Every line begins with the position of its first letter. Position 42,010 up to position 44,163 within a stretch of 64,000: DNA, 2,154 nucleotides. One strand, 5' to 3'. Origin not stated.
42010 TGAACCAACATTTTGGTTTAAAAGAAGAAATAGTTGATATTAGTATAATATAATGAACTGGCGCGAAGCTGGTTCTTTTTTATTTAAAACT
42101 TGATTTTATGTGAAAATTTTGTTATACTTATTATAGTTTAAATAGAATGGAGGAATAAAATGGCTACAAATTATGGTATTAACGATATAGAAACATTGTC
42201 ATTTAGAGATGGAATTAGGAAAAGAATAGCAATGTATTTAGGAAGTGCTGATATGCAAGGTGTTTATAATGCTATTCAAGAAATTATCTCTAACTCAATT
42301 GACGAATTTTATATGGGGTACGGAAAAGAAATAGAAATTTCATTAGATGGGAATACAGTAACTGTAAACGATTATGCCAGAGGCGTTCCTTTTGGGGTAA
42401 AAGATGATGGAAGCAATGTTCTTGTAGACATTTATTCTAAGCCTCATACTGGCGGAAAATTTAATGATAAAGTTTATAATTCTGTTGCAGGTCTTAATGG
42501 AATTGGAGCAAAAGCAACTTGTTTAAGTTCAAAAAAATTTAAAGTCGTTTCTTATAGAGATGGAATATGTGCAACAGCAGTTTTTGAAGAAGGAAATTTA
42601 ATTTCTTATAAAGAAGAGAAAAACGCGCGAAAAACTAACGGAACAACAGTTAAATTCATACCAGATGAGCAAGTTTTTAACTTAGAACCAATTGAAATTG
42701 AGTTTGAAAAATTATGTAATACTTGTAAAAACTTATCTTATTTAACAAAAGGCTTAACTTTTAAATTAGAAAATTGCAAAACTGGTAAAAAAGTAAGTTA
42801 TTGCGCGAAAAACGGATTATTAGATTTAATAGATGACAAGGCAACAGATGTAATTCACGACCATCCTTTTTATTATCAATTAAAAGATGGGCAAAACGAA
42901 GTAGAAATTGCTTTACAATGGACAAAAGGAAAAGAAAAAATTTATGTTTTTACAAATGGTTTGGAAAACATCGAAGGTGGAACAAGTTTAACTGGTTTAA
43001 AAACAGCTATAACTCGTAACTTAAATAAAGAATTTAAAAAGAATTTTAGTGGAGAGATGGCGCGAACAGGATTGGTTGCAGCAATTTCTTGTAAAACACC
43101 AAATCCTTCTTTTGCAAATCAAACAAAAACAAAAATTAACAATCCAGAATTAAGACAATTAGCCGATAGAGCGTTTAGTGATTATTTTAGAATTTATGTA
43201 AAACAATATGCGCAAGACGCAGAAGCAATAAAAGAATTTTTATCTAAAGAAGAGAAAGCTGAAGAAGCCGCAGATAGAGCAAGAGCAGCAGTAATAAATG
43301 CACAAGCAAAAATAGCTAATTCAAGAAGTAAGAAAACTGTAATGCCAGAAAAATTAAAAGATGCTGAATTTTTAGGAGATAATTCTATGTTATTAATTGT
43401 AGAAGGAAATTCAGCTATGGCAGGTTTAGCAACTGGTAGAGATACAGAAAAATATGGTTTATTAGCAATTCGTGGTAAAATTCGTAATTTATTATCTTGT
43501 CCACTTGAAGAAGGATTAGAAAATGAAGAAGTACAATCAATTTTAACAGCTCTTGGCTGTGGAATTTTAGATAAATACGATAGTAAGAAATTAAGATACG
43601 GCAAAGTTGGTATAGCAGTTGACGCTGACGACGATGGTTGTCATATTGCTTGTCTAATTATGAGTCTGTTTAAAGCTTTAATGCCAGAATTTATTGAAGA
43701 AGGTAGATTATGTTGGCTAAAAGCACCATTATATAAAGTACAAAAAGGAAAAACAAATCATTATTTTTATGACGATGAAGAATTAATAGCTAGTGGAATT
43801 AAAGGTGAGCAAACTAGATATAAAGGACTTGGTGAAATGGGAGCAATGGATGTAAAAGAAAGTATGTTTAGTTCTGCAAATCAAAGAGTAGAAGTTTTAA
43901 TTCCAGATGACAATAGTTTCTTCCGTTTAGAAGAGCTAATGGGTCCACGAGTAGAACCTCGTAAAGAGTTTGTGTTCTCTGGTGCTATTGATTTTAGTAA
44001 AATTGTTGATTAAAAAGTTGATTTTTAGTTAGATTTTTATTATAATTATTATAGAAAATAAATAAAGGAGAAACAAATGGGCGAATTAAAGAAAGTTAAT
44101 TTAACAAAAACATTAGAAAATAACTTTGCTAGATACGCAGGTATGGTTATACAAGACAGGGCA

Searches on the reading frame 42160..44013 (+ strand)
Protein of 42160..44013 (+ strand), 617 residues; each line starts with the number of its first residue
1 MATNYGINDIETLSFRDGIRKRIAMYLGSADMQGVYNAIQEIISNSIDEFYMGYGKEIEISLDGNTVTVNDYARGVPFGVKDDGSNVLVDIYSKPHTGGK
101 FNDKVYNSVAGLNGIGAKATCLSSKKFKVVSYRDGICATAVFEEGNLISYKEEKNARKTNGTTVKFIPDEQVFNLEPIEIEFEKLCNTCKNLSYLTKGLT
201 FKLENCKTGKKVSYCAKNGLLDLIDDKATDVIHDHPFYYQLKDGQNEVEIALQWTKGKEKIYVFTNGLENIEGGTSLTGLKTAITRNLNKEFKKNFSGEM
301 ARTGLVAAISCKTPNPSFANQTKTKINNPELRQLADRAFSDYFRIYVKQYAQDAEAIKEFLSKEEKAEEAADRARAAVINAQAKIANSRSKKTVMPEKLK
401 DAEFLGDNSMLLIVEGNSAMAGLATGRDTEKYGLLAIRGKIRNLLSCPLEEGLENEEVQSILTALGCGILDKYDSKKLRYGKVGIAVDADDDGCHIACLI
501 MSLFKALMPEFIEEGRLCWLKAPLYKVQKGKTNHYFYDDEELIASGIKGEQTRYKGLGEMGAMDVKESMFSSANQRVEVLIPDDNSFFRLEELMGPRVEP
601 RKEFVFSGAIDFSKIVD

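Call 70: search_dna_similar(query=window:42160-44013:+, collection=phages, mode=protein, max_rows=12)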
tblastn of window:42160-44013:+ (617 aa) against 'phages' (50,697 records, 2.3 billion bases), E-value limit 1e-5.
Records with a match: 2287; places in all: 2295; records where one place covers at least 80% of the query: 1567.
Best place of each record, by identity: <60% 2287.
By first word of the organism name: Escherichia 675; Klebsiella 333; Salmonella 207; Shigella 89; Aeromonas 78; Acinetobacter 77; Erwinia 69; Vibrio 68; Enterobacter 58; Campylobacter 55; and 61 more.
By host as written in the record: Escherichia coli 283; - 281; Klebsiella pneumoniae 114; Erwinia amylovora 46; Escherichia coli O157:H7 38; Aeromonas salmonicida 29; Salmonella enterica 29; Escherichia coli B 28; and 583 more.
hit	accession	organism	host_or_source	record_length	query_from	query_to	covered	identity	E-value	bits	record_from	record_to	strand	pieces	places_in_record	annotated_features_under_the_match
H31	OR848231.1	Listeria phage LM 4-14-1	Listeria monocytogenes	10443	2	609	99%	34.7%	8e-89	307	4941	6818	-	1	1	record has no annotation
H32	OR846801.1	Listeria phage LM 4-11-1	Listeria monocytogenes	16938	2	609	99%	34.7%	9e-89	307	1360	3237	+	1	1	record has no annotation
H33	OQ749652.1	Phage Phass-1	human gut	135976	9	616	99%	33.7%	4e-67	244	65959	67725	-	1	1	hypothetical protein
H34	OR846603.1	Enterococcus phage Efs 1-1-1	Enterococcus faecalis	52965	2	609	99%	33.3%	6e-82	287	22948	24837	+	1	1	record has no annotation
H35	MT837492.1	Bacteriophage sp.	human fecal samples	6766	5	611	98%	33.0%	2e-77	274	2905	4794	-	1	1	record has no annotation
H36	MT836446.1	Bacteriophage sp.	human fecal samples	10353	5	611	98%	32.8%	2e-77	274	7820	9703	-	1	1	record has no annotation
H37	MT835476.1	Bacteriophage sp.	human fecal samples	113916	4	605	98%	32.6%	3e-82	288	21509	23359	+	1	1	record has no annotation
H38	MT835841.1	Bacteriophage sp.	human fecal samples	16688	2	610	99%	32.2%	1e-70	254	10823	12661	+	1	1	record has no annotation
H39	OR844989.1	Staphylococcus phage SA 1306 Kay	Staphylococcus aureus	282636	4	610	98%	32.3%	4e-79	279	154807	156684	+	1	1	record has no annotation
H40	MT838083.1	Bacteriophage sp.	human fecal samples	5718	3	610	99%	32.0%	9e-64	233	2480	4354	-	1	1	record has no annotation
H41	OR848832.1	Listeria phage LM 4-14-1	Listeria monocytogenes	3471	20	605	95%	32.9%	2e-78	275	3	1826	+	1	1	record has no annotation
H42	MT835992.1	Bacteriophage sp.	human fecal samples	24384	5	611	98%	31.5%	5e-74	264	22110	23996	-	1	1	record has no annotation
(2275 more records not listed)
